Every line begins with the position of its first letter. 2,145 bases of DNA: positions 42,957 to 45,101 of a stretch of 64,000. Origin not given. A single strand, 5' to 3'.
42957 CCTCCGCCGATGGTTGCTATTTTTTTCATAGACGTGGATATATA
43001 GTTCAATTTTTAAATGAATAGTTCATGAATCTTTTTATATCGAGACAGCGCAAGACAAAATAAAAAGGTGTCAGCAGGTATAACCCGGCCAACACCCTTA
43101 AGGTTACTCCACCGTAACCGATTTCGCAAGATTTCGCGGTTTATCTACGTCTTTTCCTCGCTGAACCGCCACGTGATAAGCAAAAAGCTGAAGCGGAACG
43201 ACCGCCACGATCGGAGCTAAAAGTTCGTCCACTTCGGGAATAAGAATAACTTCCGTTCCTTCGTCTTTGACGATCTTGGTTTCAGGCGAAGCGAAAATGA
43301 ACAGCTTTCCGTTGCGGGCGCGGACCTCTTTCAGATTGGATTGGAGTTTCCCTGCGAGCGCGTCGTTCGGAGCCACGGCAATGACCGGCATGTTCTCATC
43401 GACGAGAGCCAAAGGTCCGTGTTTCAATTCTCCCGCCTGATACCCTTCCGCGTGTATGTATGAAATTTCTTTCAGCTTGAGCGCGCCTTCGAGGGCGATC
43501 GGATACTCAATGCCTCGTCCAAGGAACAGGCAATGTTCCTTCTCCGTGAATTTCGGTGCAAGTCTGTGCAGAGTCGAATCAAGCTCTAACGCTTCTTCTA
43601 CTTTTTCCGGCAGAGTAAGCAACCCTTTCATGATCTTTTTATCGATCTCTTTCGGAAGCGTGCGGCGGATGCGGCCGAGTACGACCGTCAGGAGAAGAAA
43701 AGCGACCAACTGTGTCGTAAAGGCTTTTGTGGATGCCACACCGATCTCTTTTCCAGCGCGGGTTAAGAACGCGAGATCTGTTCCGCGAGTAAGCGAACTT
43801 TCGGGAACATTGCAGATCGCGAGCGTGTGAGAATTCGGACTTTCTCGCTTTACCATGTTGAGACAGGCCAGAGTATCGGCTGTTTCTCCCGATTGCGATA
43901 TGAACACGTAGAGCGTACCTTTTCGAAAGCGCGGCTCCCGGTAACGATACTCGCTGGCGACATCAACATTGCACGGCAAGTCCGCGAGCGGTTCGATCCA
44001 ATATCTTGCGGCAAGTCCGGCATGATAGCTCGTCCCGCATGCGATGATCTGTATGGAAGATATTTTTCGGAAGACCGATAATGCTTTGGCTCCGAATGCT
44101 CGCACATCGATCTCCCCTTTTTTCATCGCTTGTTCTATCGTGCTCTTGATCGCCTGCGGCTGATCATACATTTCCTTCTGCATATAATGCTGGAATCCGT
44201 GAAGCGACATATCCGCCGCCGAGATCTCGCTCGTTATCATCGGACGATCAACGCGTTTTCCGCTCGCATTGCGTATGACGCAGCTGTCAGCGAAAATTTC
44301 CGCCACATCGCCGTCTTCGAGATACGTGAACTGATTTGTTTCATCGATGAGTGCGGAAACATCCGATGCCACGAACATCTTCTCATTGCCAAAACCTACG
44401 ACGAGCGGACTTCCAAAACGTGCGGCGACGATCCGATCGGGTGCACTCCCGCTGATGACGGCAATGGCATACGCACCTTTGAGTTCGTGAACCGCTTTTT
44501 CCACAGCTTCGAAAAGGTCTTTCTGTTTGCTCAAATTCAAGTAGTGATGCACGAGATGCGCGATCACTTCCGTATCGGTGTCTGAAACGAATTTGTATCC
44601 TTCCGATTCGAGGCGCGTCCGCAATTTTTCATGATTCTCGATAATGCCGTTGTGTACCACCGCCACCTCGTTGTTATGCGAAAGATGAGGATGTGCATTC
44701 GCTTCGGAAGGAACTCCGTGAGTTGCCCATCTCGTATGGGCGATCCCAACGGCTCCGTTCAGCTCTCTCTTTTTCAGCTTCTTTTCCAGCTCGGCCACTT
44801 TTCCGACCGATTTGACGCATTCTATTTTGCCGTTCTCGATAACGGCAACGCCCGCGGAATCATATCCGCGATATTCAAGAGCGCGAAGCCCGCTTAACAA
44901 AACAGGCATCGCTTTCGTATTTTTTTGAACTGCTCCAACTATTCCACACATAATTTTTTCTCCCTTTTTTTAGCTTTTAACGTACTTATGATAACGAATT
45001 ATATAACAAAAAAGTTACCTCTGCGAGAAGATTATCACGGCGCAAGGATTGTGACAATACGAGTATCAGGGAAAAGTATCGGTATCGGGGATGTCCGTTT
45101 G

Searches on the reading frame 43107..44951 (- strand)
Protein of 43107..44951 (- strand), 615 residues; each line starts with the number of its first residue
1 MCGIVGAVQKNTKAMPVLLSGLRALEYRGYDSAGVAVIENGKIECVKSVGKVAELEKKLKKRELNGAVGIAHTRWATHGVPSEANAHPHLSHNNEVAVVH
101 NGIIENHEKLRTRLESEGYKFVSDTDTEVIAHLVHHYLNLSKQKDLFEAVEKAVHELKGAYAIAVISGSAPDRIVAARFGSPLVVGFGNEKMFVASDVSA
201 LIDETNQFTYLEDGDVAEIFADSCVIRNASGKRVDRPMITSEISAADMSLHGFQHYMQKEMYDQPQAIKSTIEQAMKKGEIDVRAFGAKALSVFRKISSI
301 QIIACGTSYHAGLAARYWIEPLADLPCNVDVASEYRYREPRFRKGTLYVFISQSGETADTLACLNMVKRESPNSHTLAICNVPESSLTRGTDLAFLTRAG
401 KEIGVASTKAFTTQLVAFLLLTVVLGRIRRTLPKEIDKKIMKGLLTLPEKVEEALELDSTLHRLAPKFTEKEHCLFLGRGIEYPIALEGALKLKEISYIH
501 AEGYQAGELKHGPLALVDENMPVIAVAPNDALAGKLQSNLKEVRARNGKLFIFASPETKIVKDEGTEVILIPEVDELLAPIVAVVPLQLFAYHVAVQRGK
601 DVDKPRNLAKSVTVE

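Call 82: search_protein_families(library=pfam, proteins=[window:43107-44951:-], max_evalue=0.001)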
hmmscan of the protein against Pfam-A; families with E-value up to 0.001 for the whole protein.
window:43107-44951:- (615 aa): 4 families
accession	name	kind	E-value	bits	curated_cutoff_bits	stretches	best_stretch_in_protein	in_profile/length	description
PF01380.27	SIS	-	4.9e-55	185.3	25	2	295-423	3-130/131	SIS domain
PF13522.11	GATase_6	-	1.9e-21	76.9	27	1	66-196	10-129/130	Glutamine amidotransferase domain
PF13537.11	GATase_7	-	1.2e-18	67.8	25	1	73-202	2-122/123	Glutamine amidotransferase domain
PF13230.11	GATase_4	-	8.3e-06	25.4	23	1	55-157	60-162/272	Glutamine amidotransferases class-II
